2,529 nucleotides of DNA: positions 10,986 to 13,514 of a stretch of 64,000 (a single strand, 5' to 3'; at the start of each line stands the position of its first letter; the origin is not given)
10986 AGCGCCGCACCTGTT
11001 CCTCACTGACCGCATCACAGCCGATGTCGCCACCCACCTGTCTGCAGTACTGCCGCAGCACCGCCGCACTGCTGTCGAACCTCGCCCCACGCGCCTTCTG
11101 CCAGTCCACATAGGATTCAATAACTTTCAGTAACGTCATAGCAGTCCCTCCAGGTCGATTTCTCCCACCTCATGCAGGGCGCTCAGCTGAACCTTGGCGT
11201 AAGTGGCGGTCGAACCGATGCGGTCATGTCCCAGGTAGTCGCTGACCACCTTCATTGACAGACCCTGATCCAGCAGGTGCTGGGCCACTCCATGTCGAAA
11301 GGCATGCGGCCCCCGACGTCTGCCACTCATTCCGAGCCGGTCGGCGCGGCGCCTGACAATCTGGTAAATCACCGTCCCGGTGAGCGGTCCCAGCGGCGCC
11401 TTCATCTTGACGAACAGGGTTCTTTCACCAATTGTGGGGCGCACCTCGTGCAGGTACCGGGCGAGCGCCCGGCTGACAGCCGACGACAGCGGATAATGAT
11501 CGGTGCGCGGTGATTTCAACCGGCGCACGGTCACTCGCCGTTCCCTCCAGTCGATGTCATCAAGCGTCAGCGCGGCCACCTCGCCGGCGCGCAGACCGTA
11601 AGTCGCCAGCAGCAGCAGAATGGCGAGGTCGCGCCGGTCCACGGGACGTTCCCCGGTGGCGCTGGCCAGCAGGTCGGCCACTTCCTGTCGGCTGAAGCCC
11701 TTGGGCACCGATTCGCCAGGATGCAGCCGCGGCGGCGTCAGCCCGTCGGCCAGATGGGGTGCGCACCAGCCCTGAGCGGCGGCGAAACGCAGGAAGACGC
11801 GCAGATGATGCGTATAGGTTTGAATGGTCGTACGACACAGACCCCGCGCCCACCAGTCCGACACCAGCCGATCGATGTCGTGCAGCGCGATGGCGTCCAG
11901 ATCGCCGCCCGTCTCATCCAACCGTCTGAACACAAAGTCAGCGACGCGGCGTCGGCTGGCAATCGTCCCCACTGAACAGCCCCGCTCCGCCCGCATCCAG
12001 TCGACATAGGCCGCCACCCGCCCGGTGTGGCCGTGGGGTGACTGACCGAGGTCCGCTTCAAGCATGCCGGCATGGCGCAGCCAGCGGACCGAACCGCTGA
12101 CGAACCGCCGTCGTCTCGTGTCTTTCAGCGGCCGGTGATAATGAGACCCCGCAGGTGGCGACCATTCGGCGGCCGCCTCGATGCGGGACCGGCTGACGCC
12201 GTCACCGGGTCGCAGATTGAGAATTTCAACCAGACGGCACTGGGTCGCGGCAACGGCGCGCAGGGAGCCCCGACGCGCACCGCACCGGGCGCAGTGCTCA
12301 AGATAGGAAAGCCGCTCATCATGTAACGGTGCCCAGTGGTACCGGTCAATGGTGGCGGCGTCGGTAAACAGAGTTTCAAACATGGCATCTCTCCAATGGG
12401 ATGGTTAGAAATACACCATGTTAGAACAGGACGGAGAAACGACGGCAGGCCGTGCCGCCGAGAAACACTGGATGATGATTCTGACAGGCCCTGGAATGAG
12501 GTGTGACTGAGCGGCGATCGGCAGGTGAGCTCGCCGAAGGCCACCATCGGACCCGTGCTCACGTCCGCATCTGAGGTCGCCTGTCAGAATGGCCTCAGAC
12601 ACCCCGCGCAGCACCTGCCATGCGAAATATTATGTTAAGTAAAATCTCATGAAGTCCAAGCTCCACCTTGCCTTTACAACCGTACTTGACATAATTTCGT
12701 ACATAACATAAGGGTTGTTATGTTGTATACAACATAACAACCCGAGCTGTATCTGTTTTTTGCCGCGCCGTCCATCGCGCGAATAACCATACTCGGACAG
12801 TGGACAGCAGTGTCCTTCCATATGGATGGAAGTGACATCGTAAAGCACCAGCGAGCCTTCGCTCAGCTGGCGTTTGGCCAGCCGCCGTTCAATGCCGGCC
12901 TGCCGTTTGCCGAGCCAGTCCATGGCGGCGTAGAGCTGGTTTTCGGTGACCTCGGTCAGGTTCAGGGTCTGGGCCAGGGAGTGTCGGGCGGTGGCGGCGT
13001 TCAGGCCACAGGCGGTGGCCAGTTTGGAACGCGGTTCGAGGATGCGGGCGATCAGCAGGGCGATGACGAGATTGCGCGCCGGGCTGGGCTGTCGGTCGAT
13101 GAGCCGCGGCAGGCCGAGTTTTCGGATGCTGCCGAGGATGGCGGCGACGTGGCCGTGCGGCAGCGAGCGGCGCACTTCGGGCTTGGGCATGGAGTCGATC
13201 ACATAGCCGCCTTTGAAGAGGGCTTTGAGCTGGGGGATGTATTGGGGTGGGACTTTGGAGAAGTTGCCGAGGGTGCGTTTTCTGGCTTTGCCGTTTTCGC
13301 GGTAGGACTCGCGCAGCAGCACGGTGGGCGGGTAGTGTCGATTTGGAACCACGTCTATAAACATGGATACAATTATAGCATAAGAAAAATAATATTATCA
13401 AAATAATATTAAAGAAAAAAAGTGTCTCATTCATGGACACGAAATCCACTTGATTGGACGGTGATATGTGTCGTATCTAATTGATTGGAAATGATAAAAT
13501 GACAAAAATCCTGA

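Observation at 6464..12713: RIT (three-recombinase) element with 106-bp perfect IRs, inserted in an IS1634 transposase and then inactivated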

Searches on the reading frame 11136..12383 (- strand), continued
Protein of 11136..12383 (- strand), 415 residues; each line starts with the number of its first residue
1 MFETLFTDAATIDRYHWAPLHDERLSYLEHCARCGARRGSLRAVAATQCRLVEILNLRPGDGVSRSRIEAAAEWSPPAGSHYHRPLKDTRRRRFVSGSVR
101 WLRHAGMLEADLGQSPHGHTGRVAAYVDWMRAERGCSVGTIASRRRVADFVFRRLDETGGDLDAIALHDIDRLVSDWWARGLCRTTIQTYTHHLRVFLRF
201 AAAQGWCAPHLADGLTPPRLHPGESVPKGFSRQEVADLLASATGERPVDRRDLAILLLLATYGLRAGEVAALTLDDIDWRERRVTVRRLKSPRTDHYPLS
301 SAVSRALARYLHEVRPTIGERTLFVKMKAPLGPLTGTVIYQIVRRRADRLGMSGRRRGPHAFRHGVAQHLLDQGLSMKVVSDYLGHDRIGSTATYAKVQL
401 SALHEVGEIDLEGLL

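Call 43: get_annotated_region(hit=H1, flank=3500)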
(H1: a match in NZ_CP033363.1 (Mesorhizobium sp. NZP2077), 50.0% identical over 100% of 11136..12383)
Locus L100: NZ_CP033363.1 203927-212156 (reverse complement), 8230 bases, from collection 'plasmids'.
description: Mesorhizobium sp. NZP2077 plasmid pMSNZP2077NSa, complete sequence
organism: Mesorhizobium sp. NZP2077 (NCBI taxid 2483404)
taxonomy: Bacteria; Pseudomonadota; Alphaproteobacteria; Hyphomicrobiales; Phyllobacteriaceae; Mesorhizobium; Mesorhizobium sp. NZP2077
host: -; source: cell culture; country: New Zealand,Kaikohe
typing (MOB-suite, as given by PLSDB): conjugative; relaxase MOBP; mating-pair formation MPF_T
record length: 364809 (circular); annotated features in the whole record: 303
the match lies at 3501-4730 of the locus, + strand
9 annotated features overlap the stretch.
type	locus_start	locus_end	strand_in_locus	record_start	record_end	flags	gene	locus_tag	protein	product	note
CDS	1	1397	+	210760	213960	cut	-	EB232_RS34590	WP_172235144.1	sialidase family protein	-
CDS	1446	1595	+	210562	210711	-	-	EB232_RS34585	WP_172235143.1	hypothetical protein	-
CDS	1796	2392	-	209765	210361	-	-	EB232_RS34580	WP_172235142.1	UPF0149 family protein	-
CDS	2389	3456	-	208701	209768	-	-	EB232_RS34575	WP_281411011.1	IS66 family transposase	-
CDS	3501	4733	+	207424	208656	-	-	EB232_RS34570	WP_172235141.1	tyrosine-type recombinase/integrase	GO:0015074 - DNA integration [Evidence IEA]; GO:0006310 - DNA recombination [Evidence IEA]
CDS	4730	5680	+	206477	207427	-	-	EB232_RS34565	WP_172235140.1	tyrosine-type recombinase/integrase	GO:0015074 - DNA integration [Evidence IEA]; GO:0006310 - DNA recombination [Evidence IEA]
CDS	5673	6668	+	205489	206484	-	-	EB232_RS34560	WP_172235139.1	tyrosine-type recombinase/integrase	GO:0015074 - DNA integration [Evidence IEA]; GO:0006310 - DNA recombination [Evidence IEA]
CDS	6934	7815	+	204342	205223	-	-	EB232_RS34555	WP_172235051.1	tyrosine-type recombinase/integrase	GO:0015074 - DNA integration [Evidence IEA]; GO:0006310 - DNA recombination [Evidence IEA]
CDS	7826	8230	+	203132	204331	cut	-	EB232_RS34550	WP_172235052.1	IS91 family transposase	-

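Call 56: predict_structure(alignment_id=A1)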
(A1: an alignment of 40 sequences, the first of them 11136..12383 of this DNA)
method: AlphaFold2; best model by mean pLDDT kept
length: 415 residues; sequences in the alignment: 40
mean_pLDDT: 80.0   pTM: 0.47
mean pLDDT of the five models: 80.0, 79.5, 79.0, 71.2, 70.9
residues with pLDDT >= 90: 132; 70-90: 202; 50-70: 43; < 50: 38
segments of 3 or more residues with pLDDT < 50: 77-83, 217-225, 398-415
pLDDT, mean of each block of 10 residues (from residue 1): 89 88 93 91 91 85 83 61 56 87 83 62 92 79 84 85 84 74 66 88 89 57 51 85 85 94 92 95 88 85 91 90 91 94 92 81 83 72 71 55 41 36
secondary structure, 60 per line:
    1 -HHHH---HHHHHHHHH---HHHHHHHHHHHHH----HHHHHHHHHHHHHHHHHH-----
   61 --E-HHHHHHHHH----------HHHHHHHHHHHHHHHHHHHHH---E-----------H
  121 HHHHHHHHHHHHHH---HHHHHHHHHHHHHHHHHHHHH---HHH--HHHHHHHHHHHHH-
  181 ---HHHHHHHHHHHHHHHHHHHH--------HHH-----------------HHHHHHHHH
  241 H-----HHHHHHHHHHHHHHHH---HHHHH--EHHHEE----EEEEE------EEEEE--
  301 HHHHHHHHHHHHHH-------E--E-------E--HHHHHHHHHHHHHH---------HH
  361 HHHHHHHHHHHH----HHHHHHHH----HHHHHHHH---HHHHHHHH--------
elements in order: H2-5 H9-17 H21-33 H38-55 H65-73 H84-104 H120-134 H138-158 H167-179 H184-203 H232-241 H247-262 H266-270 E283-287 E294-298 H301-314 H336-349 H359-372 H377-384 H389-396 H400-407

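Call 72: fold_search(model_id=the predicted structure, library=pdb)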
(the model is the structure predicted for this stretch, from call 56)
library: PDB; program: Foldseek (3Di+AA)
matches with E <= 10: 158; with E <= 0.001: 83
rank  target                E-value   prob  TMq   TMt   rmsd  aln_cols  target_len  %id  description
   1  5hxy_D                3.0e-12  1.00  0.37  0.54  12.8       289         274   24  Crystal structure of XerA recombinase (released 2017-02-01)
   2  5hxy_C                4.7e-12  1.00  0.37  0.54  12.8       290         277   25  Crystal structure of XerA recombinase (released 2017-02-01)
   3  5hxy_A                8.8e-12  1.00  0.38  0.55  12.7       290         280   25  Crystal structure of XerA recombinase (released 2017-02-01)
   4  5hxy_B                4.3e-11  1.00  0.37  0.55  12.9       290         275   24  Crystal structure of XerA recombinase (released 2017-02-01)
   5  4a8e                  4.8e-11  1.00  0.34  0.52  11.6       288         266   21  The structure of a dimeric Xer recombinase from archaea (released 2012-12-05)
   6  6en2_A                7.0e-11  1.00  0.37  0.47  10.8       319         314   19  Structure of the Tn1549 transposon Integrase (aa 82-397, R225K) in complex with a circular intermediate DNA (CI6b-DNA) (released 2018-04-04)
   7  5hxy_F                7.4e-11  1.00  0.37  0.55  12.5       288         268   24  Crystal structure of XerA recombinase (released 2017-02-01)
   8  6en0_A                3.8e-10  1.00  0.35  0.46  10.9       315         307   21  Structure of the Tn1549 transposon Integrase (aa 82-397) in complex with circular intermediate DNA (CI5-DNA) (released 2018-04-04)
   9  6emz_A                4.6e-10  1.00  0.36  0.46  11.0       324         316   20  Structure of the Tn1549 transposon Integrase (aa 82-397, R225K) in complex with circular intermediate DNA (CI5-DNA) (released 2018-04-04)
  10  6emy_A                8.7e-10  1.00  0.36  0.45  10.8       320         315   21  Structure of the Tn1549 transposon Integrase (aa 82-397, Y379F) in complex with transposon right end DNA (released 2018-04-04)
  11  6emy_B                1.3e-09  1.00  0.38  0.48  10.6       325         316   20  Structure of the Tn1549 transposon Integrase (aa 82-397, Y379F) in complex with transposon right end DNA (released 2018-04-04)
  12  1a0p                  2.2e-09  1.00  0.33  0.49  13.4       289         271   22  SITE-SPECIFIC RECOMBINASE, XERD (released 1998-03-18)
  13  4crx_A                2.5e-09  1.00  0.38  0.47  11.3       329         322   17  ASYMMETRIC DNA-BENDING IN THE CRE-LOXP SITE-SPECIFIC RECOMBINATION SYNAPSE (released 1999-06-14)
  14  1ma7_A                2.9e-09  1.00  0.39  0.48  10.9       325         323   18  Crystal structure of Cre site-specific recombinase complexed with a mutant DNA substrate, LoxP-A8/T27 (released 2003-07-08)
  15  3c28_B                3.1e-09  1.00  0.38  0.49  11.5       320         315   17  Crystal structure of the product synapse complex (released 2009-02-17)
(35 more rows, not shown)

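Call 76: find_encoding_contigs(protein=P0079, flank=1500, max_places=6)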
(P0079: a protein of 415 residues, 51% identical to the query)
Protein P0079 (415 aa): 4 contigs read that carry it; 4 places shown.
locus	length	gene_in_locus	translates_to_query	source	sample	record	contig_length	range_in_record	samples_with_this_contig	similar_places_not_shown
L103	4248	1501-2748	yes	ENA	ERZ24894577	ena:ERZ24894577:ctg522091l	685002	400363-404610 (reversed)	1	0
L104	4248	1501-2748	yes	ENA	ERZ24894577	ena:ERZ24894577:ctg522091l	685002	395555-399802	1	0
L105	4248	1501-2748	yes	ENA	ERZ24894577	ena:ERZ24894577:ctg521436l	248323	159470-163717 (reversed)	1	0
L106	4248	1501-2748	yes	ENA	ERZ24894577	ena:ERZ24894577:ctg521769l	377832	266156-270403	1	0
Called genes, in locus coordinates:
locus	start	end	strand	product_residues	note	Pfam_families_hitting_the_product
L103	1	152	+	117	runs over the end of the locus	PF05717:TnpB_IS66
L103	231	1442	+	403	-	PF13007:LZ_Tnp_IS66, PF13005:zf-IS66, PF03050:DDE_Tnp_IS66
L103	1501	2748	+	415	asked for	PF02899:Phage_int_SAM_1, PF00589:Phage_integrase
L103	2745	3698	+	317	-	PF00589:Phage_integrase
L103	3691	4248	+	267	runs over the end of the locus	PF13495:Phage_int_SAM_4 (faint), PF00589:Phage_integrase (weak)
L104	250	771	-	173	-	PF03050:DDE_Tnp_IS66, PF13817:DDE_Tnp_IS66_C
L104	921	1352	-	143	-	PF00589:Phage_integrase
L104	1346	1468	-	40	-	-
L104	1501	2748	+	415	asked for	PF02899:Phage_int_SAM_1, PF00589:Phage_integrase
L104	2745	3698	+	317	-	PF00589:Phage_integrase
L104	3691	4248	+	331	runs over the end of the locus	PF00589:Phage_integrase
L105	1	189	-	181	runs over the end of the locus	PF13538:UvrD_C_2 (weak)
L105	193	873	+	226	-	-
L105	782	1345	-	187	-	PF03050:DDE_Tnp_IS66, PF13817:DDE_Tnp_IS66_C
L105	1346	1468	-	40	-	-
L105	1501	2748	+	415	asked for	PF02899:Phage_int_SAM_1, PF00589:Phage_integrase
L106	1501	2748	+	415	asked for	PF02899:Phage_int_SAM_1, PF00589:Phage_integrase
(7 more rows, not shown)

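Call 77: find_encoding_contigs(protein=P0042, flank=1500, max_places=6)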
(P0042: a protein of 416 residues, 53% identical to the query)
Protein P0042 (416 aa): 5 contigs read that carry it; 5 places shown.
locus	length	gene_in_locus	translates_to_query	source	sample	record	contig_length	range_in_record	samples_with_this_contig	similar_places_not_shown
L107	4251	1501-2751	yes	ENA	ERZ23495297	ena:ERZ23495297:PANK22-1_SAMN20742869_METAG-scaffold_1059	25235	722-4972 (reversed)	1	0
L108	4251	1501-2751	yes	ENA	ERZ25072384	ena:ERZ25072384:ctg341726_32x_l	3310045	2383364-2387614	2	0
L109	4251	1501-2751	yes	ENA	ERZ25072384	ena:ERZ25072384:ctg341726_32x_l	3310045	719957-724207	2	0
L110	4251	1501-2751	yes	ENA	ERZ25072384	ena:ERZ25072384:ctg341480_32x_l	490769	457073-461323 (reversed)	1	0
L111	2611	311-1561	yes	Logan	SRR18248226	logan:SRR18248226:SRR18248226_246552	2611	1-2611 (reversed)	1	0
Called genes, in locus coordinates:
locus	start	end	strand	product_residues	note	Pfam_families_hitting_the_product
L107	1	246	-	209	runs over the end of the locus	PF06776:IalB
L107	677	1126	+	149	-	-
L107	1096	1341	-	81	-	-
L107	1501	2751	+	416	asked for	PF00589:Phage_integrase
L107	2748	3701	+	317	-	PF00589:Phage_integrase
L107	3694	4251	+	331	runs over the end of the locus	PF02899:Phage_int_SAM_1, PF13495:Phage_int_SAM_4 (faint), PF00589:Phage_integrase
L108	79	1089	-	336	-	PF01385:OrfB_IS605, PF07282:Cas12f1-like_TNB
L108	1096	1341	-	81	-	-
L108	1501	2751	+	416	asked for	PF00589:Phage_integrase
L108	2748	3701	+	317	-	PF00589:Phage_integrase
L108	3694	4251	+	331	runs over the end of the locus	PF02899:Phage_int_SAM_1, PF13495:Phage_int_SAM_4 (faint), PF00589:Phage_integrase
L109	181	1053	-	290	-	PF00126:HTH_1, PF03466:LysR_substrate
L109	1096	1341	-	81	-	-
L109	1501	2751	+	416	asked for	PF00589:Phage_integrase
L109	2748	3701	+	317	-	PF00589:Phage_integrase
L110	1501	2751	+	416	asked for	PF00589:Phage_integrase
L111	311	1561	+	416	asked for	PF00589:Phage_integrase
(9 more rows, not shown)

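Call 79: find_encoding_contigs(protein=P0079, flank=4500, max_places=6)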
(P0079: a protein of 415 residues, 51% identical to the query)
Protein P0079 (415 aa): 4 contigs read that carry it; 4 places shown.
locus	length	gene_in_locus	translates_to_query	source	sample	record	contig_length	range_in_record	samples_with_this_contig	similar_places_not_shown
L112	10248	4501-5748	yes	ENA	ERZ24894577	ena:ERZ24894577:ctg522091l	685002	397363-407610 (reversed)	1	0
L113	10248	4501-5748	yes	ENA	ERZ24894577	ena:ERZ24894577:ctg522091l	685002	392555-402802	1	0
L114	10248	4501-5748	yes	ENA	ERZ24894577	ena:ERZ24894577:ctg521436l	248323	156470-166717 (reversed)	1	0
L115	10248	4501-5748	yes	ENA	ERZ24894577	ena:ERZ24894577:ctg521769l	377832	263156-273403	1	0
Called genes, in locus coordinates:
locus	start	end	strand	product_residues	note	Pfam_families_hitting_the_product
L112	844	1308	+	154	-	-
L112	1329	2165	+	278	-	PF00078:RVT_1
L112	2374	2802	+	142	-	PF01527:HTH_Tnp_1, PF13518:HTH_28 (weak)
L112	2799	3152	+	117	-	PF05717:TnpB_IS66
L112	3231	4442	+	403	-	PF13007:LZ_Tnp_IS66, PF13005:zf-IS66, PF03050:DDE_Tnp_IS66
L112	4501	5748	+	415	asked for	PF02899:Phage_int_SAM_1, PF00589:Phage_integrase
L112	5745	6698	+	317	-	PF00589:Phage_integrase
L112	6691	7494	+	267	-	PF13495:Phage_int_SAM_4 (faint), PF00589:Phage_integrase (weak)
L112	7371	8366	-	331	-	PF00589:Phage_integrase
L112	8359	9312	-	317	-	PF00589:Phage_integrase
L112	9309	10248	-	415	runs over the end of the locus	PF02899:Phage_int_SAM_1, PF00589:Phage_integrase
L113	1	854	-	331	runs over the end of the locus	PF02899:Phage_int_SAM_1, PF00589:Phage_integrase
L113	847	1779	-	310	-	PF00589:Phage_integrase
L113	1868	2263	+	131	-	-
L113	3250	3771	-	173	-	PF03050:DDE_Tnp_IS66, PF13817:DDE_Tnp_IS66_C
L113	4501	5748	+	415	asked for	PF02899:Phage_int_SAM_1, PF00589:Phage_integrase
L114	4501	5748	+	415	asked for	PF02899:Phage_int_SAM_1, PF00589:Phage_integrase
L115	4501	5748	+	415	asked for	PF02899:Phage_int_SAM_1, PF00589:Phage_integrase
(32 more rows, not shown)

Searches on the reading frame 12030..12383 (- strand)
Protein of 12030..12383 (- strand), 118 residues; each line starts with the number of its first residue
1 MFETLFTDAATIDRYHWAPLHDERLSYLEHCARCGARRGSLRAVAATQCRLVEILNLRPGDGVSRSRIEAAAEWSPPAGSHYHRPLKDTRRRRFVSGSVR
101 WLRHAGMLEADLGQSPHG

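Call 75: search_protein_representatives(protein=window:12030-12383:-)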
Query: 118 residues. Proteins with E-value up to 0.001 (for the whole library): 390; up to 1e-10: 78; up to 1e-30: 0. The best 150 are listed.
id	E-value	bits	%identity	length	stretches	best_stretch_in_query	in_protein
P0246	7.7e-25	103.5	53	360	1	1-111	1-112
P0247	5.7e-22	94.2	53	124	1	1-111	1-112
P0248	1.5e-21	92.9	50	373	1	1-108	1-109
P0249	2.9e-21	92.0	54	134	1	1-110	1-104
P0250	3.6e-21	91.7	50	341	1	1-110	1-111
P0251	3.3e-20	88.6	45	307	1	1-117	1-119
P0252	1.0e-19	87.0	46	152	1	1-109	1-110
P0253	9.4e-19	83.9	48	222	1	1-110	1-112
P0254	2.0e-18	82.8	48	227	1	1-110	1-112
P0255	5.6e-18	81.4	47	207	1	1-108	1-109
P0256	6.8e-18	81.1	48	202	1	1-110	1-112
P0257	2.1e-17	79.5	49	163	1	1-105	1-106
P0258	2.5e-17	79.3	55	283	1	1-110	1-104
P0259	3.0e-17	79.0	46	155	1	1-110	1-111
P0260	3.3e-17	78.9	49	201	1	1-110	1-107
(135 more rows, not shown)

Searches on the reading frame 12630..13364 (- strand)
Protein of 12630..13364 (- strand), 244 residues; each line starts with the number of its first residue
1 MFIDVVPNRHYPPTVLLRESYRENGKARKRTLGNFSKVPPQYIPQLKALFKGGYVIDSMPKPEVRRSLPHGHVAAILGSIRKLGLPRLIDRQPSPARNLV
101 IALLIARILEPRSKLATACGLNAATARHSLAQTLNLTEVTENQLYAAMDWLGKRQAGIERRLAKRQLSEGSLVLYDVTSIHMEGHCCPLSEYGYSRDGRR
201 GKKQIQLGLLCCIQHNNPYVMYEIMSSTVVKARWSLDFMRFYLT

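Call 8: search_protein_families(library=pfam, proteins=[window:12630-13364:-], max_evalue=0.01)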
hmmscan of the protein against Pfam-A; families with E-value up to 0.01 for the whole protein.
window:12630-13364:- (244 aa): 0 families

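Call 9: search_protein_families(library=ncbifam, proteins=[window:12630-13364:-], max_evalue=0.01)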
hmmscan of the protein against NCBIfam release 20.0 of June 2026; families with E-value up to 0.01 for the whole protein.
window:12630-13364:- (244 aa): 1 family
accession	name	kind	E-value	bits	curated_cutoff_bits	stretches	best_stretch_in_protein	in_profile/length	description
NF033559.2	transpos_IS1634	equivalog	5.2e-26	91.7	100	1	32-211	9-173/483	IS1634 family transposase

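Call 35: find_encoding_contigs(protein=window:12630-13364:-, flank=10000, max_places=5)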
Protein window:12630-13364:- (244 aa): no gene with exactly this product is on record in the collection.
